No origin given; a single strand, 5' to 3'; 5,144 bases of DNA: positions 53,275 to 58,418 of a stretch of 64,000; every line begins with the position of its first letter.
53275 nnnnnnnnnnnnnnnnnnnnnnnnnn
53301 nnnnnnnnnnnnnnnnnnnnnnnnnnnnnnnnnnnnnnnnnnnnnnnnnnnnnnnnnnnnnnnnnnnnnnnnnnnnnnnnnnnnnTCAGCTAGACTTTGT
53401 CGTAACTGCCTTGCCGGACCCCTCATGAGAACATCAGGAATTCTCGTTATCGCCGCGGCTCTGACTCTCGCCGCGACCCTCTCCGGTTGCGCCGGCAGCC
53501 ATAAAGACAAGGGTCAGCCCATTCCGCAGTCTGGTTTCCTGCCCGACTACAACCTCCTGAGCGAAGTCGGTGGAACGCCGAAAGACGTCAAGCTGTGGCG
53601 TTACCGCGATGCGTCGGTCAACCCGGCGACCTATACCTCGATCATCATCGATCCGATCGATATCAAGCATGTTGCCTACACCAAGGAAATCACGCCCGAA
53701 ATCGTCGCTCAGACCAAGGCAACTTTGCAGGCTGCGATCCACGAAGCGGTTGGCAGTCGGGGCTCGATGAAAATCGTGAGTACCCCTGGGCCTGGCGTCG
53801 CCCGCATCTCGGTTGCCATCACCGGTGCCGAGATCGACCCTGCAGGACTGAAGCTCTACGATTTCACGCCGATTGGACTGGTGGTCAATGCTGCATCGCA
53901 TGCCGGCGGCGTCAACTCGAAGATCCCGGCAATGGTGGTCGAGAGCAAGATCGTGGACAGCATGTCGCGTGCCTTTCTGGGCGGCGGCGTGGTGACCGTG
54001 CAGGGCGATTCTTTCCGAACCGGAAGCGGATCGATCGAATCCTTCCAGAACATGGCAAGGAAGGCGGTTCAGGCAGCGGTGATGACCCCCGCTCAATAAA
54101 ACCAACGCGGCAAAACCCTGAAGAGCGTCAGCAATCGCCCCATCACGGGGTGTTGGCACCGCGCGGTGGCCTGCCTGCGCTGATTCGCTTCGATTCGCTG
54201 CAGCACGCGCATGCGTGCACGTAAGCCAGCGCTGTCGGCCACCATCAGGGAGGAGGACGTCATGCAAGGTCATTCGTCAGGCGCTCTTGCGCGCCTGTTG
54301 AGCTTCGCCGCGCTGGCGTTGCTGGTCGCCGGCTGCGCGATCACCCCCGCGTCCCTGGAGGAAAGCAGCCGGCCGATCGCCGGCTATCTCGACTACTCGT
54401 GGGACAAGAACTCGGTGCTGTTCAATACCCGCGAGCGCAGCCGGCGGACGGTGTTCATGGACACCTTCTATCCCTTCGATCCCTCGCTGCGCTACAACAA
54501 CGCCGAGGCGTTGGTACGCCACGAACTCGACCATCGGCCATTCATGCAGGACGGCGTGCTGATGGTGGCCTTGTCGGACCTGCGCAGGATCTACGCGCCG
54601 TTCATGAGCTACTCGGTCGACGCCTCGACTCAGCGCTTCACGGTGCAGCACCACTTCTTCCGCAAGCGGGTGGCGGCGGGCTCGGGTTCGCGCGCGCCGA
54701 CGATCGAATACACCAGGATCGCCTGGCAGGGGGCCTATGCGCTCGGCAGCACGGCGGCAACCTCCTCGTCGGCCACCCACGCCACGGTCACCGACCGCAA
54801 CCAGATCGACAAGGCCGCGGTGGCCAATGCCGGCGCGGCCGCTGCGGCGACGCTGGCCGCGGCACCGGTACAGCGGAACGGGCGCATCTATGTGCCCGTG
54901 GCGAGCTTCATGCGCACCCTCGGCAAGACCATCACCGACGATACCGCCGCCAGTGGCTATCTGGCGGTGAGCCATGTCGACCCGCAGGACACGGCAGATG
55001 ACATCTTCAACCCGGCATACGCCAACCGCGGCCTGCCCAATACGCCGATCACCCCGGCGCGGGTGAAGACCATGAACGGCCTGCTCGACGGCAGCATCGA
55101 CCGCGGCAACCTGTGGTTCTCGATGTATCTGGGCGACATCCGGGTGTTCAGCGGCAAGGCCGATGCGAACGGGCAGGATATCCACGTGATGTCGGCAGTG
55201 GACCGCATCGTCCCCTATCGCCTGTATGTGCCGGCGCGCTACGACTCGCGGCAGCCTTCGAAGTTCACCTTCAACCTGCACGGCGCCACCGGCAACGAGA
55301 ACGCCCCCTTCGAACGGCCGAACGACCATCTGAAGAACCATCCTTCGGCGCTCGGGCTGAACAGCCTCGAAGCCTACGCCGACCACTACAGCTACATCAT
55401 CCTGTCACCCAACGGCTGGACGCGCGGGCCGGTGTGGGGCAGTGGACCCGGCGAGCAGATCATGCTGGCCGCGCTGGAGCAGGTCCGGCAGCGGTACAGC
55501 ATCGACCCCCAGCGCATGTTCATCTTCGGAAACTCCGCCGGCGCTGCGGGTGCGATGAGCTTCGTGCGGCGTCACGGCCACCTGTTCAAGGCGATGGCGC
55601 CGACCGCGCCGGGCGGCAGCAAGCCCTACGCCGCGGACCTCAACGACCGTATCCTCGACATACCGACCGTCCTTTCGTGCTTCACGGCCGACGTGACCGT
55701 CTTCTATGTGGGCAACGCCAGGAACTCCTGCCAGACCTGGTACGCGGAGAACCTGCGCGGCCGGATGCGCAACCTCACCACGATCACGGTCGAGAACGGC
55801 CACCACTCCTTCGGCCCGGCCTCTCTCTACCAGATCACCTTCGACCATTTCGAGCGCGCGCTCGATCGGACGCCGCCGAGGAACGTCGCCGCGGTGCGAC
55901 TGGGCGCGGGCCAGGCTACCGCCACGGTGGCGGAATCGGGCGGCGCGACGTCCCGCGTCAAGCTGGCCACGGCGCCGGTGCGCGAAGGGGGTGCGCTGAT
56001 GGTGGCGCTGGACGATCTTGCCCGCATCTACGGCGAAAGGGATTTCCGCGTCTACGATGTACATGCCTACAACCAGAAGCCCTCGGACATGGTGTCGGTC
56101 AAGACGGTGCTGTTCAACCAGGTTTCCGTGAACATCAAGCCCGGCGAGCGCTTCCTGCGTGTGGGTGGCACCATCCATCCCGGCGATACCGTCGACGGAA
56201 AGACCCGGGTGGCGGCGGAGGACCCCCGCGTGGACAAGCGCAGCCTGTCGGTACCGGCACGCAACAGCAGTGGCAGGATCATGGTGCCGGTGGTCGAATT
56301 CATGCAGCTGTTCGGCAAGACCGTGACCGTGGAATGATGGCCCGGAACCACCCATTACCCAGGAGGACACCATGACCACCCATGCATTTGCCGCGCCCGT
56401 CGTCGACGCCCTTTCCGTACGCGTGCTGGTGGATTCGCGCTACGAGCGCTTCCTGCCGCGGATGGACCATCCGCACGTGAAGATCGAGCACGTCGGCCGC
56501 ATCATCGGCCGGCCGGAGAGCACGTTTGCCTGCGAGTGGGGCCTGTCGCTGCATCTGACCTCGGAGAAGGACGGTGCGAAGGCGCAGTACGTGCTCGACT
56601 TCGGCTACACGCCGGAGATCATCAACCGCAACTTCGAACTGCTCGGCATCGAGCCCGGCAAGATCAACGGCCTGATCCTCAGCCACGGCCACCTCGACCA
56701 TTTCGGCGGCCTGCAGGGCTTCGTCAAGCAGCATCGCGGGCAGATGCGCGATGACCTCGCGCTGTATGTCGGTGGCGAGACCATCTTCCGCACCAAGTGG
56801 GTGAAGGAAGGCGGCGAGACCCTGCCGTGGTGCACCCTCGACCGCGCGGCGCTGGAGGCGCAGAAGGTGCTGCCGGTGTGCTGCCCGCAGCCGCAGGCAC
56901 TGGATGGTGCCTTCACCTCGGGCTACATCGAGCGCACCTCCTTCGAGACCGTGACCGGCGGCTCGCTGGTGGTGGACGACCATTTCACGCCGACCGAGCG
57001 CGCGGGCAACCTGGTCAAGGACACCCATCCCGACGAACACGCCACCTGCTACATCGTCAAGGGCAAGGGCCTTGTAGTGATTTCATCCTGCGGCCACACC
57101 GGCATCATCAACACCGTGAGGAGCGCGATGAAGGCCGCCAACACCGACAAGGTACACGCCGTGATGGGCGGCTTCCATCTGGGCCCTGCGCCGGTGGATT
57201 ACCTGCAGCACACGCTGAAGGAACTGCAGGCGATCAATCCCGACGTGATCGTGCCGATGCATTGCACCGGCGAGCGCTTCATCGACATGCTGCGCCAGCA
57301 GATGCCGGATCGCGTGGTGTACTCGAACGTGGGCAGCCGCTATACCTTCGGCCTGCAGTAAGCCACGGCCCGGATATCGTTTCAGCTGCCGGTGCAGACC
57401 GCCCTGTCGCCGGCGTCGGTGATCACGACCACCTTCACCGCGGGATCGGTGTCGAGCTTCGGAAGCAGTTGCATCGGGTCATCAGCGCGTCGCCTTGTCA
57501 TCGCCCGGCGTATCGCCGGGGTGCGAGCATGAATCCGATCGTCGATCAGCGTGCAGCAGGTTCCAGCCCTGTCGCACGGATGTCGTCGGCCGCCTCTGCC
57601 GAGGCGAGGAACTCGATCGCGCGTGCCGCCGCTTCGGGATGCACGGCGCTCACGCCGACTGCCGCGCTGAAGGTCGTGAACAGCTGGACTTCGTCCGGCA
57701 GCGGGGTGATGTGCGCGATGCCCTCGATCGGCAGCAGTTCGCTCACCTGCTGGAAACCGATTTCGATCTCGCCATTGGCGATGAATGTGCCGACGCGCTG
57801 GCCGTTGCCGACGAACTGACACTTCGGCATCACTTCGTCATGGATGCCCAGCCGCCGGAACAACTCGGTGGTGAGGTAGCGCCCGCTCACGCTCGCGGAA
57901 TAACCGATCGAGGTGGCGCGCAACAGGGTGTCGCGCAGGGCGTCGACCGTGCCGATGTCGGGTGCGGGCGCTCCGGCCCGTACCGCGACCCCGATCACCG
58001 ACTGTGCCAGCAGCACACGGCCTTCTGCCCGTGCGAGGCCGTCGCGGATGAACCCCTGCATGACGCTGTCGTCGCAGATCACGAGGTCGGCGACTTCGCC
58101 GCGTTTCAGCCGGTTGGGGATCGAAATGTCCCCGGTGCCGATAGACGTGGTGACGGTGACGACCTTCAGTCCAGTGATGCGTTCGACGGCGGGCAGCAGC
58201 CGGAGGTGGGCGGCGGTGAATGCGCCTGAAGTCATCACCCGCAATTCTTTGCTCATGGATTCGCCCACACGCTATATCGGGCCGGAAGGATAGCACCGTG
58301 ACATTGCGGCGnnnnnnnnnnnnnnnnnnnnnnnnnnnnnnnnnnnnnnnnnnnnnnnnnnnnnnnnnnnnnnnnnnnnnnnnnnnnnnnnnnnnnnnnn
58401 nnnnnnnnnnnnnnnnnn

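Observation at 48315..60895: ~12-kb mosaic segment bracketed by directly repeated dead IS91/ISCR-family transposase fragments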

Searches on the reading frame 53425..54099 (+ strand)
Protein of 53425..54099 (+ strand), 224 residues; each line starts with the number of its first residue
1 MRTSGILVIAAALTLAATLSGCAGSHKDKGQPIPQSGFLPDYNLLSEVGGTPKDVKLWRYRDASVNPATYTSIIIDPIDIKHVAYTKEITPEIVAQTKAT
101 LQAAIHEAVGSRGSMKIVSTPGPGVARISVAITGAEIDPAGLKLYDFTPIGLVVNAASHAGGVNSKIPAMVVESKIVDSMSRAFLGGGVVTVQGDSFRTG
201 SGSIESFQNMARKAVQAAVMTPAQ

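Call 22: search_protein_families(library=pfam, proteins=[window:53425-54099:+], max_evalue=0.01)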
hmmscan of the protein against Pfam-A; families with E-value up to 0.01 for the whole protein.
window:53425-54099:+ (224 aa): 1 family
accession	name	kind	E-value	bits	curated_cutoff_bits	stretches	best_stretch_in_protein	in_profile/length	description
PF11769.13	DUF3313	-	6.6e-27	94.9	26.1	1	35-210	2-176/187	Protein of unknown function (DUF3313)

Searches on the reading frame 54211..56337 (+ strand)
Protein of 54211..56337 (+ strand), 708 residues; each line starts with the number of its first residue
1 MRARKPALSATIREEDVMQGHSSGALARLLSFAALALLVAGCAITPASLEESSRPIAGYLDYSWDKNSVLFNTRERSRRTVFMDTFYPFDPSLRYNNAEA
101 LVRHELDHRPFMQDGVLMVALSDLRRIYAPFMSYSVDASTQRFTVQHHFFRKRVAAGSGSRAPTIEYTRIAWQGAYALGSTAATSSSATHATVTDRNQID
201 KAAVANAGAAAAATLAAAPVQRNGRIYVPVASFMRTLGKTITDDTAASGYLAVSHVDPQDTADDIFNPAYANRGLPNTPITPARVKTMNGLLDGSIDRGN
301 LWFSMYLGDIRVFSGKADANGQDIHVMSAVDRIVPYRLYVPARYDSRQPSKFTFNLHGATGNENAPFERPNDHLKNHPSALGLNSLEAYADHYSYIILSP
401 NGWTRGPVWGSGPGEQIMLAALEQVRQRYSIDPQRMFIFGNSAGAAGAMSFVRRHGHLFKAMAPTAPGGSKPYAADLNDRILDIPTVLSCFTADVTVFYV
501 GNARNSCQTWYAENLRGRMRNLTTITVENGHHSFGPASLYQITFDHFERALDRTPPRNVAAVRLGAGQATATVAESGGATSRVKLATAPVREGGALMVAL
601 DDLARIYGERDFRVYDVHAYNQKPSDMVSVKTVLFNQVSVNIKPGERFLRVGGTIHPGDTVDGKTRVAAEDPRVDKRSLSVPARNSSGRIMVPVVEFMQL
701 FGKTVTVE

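Call 22: search_protein_families(library=pfam, proteins=[window:54211-56337:+], max_evalue=0.01)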
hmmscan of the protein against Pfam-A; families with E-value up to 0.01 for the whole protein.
window:54211-56337:+ (708 aa): 4 families
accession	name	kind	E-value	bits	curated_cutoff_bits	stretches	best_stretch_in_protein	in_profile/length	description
PF07833.16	Cu_amine_oxidN1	-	6.1e-11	42.7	24.2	1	188-245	41-101/108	Copper amine oxidase N-terminal domain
PF00326.27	Peptidase_S9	-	7.2e-05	22.8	22.6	1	419-467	49-97/213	Prolyl oligopeptidase family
PF12146.15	Hydrolase_4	-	0.0053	16.5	27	0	421-468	65-110/239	Serine aminopeptidase, S33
PF07859.19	Abhydrolase_3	-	0.0081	16.4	25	0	419-452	53-89/210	alpha/beta hydrolase fold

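Call 72: search_protein_families(library=ncbifam, proteins=[window:54211-56337:+], max_evalue=0.01)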
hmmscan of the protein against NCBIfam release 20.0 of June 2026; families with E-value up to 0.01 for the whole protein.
window:54211-56337:+ (708 aa): 2 families
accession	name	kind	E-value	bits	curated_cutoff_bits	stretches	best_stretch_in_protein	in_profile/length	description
NF050058.1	e_dPHAscl_type1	hypoth_equivalog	5.8e-10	39.1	150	1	335-466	9-136/276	extracellular catalytic domain type 1 short-chain-length polyhydroxyalkanoate depolymerase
TIGR01840.1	esterase_phb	subfamily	1.4e-06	28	107.85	1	414-468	74-129/213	PHB depolymerase family esterase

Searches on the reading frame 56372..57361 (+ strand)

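Call 22: search_protein_families(library=pfam, proteins=[window:56372-57361:+], max_evalue=0.01)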
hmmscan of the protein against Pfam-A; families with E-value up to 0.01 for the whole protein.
window:56372-57361:+ (329 aa): 2 families
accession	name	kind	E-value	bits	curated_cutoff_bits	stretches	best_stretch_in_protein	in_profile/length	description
PF00753.33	Lactamase_B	-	1.6e-08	35.2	22.7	1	88-121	34-67/196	Metallo-beta-lactamase superfamily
PF12706.13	Lactamase_B_2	-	0.0015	18.6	27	1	94-122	27-55/200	Beta-lactamase superfamily domain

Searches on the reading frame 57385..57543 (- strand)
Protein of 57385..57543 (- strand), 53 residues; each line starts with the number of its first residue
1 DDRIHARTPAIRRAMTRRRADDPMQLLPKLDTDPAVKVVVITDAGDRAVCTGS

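Call 67: search_protein_families(library=pfam, proteins=[window:57385-57543:-], max_evalue=10)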
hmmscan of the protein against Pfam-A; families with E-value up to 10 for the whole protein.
seq(53 aa): 2 families
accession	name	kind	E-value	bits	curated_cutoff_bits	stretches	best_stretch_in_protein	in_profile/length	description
PF00378.25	ECH_1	-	0.00093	19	27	1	8-52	13-56/251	Enoyl-CoA hydratase/isomerase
PF16113.10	ECH_2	-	0.0092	16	27.2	1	14-52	14-52/335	Enoyl-CoA hydratase/isomerase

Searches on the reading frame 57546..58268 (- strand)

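Call 22: search_protein_families(library=pfam, proteins=[window:57546-58268:-], max_evalue=0.01)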
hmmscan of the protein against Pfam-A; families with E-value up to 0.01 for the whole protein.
window:57546-58268:- (240 aa): 1 family
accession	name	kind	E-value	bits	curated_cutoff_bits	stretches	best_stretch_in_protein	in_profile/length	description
PF13531.11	SBP_bac_11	-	4.6e-31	108.8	25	1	9-235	1-226/227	Bacterial extracellular solute-binding protein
